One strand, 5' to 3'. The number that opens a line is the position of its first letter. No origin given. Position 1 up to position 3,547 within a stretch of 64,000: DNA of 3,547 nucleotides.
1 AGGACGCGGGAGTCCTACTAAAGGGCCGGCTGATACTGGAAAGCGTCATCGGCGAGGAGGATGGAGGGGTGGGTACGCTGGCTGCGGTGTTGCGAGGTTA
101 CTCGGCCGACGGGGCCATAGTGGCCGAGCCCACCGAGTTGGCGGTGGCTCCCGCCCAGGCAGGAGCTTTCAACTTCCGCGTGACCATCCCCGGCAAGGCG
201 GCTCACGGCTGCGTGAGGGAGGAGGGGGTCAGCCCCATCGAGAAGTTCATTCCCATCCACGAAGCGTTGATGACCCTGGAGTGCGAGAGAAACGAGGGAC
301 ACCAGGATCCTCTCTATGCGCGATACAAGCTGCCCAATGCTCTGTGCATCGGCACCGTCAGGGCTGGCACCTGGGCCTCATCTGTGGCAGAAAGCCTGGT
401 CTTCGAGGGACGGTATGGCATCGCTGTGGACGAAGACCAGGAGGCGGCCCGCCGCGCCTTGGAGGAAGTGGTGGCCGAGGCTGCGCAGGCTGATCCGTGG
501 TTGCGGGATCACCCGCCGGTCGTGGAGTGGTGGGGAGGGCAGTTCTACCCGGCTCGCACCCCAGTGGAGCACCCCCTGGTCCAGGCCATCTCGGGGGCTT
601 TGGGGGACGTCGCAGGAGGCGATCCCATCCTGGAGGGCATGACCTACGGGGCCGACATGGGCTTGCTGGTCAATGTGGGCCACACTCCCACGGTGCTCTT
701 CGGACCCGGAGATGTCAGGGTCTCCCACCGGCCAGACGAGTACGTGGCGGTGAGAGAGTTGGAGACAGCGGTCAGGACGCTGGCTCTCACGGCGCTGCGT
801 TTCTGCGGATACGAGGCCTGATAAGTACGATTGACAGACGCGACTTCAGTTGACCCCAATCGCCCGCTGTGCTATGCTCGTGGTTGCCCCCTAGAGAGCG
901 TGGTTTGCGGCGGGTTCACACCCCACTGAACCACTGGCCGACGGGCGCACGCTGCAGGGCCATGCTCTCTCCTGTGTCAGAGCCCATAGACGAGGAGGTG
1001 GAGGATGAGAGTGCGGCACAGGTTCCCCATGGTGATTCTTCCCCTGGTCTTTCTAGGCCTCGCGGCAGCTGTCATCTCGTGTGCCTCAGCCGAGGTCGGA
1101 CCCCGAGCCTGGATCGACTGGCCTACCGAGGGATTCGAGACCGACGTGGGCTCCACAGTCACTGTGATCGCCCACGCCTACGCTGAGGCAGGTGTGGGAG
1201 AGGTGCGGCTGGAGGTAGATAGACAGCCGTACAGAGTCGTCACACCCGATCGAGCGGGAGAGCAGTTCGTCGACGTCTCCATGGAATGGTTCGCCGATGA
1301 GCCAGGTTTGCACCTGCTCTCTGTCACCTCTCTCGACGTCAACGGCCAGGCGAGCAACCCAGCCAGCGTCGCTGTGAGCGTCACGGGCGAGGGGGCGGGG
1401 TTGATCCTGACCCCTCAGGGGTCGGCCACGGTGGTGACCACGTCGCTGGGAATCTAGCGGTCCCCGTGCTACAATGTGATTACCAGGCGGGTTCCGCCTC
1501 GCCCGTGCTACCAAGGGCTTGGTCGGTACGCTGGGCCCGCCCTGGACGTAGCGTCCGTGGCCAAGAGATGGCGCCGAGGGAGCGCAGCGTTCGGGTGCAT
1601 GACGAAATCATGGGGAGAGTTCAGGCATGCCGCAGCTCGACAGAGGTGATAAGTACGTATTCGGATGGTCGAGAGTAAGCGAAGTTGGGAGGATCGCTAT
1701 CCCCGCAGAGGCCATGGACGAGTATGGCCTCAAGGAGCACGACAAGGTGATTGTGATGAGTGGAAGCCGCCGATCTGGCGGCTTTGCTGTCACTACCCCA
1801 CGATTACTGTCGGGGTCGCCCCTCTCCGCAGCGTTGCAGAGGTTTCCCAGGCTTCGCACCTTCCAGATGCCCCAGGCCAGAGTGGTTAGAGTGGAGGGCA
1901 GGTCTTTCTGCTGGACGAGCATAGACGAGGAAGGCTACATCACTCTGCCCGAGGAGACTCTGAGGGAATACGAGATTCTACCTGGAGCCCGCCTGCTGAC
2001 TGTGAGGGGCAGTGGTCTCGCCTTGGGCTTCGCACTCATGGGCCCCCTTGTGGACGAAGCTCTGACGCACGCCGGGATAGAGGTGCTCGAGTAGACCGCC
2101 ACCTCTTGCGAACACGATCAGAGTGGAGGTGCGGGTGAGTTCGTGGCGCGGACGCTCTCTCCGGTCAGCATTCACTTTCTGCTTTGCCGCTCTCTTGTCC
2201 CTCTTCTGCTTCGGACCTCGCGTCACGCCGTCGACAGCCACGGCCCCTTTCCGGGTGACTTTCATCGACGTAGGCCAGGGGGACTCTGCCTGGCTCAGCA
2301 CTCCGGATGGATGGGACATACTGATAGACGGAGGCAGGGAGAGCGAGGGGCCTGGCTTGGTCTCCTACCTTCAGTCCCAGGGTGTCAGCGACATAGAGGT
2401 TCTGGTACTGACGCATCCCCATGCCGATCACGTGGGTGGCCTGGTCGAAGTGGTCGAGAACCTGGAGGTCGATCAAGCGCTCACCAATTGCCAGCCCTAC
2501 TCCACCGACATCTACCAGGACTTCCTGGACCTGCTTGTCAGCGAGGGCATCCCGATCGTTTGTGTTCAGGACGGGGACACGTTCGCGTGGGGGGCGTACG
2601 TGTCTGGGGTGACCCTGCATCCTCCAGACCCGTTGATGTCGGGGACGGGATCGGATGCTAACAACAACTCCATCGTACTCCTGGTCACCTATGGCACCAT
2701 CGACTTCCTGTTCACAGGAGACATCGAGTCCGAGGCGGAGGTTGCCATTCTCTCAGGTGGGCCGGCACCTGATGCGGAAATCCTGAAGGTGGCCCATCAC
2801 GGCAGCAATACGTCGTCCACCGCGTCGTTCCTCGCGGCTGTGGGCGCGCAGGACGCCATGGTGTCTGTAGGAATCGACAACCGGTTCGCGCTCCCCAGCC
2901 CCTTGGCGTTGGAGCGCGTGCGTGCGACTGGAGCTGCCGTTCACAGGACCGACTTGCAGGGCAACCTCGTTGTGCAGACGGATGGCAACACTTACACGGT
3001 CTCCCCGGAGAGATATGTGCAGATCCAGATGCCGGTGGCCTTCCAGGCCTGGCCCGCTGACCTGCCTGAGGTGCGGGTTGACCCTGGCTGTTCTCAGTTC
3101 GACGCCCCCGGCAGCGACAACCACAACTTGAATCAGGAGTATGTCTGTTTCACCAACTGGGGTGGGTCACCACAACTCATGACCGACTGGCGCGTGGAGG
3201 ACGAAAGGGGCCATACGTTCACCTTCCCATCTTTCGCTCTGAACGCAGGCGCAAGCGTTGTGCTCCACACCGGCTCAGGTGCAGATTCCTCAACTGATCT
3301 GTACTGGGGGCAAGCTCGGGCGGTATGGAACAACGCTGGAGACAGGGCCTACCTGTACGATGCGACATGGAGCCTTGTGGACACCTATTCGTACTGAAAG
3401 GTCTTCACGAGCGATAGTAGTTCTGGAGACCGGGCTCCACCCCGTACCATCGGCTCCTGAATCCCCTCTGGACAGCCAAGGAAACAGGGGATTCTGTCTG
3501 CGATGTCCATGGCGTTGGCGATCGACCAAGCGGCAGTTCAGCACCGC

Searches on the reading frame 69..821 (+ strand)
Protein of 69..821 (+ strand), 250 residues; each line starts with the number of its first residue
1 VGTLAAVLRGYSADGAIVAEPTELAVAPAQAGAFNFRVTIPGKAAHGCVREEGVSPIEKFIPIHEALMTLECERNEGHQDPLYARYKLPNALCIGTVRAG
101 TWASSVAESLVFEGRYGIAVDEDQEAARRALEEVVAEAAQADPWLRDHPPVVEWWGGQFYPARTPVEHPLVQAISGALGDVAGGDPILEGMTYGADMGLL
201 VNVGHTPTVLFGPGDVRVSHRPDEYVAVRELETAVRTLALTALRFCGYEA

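Call 55: search_protein_families(library=pfam, proteins=[window:69-821:+], max_evalue=0.0001)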
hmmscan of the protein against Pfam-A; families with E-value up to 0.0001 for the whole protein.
window:69-821:+ (250 aa): 2 families
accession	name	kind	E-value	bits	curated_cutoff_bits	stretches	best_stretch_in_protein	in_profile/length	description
PF01546.33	Peptidase_M20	-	1.4e-10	41.9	24.6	1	17-243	96-205/206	Peptidase family M20/M25/M40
PF07687.19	M20_dimer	-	2.6e-07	31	21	1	30-140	3-104/107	Peptidase dimerisation domain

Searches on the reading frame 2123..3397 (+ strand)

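Call 55: search_protein_families(library=pfam, proteins=[window:2123-3397:+], max_evalue=0.0001)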
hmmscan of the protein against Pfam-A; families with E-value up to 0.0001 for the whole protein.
window:2123-3397:+ (424 aa): 3 families
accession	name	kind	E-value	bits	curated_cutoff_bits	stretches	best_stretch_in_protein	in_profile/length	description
PF00932.25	LTD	-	4.5e-19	69.3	34.3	1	332-424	19-107/109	Lamin Tail Domain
PF00753.33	Lactamase_B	-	5.3e-14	53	22.7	1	52-115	5-68/196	Metallo-beta-lactamase superfamily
PF12706.13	Lactamase_B_2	-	1.5e-05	25.2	27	1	84-202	24-144/200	Beta-lactamase superfamily domain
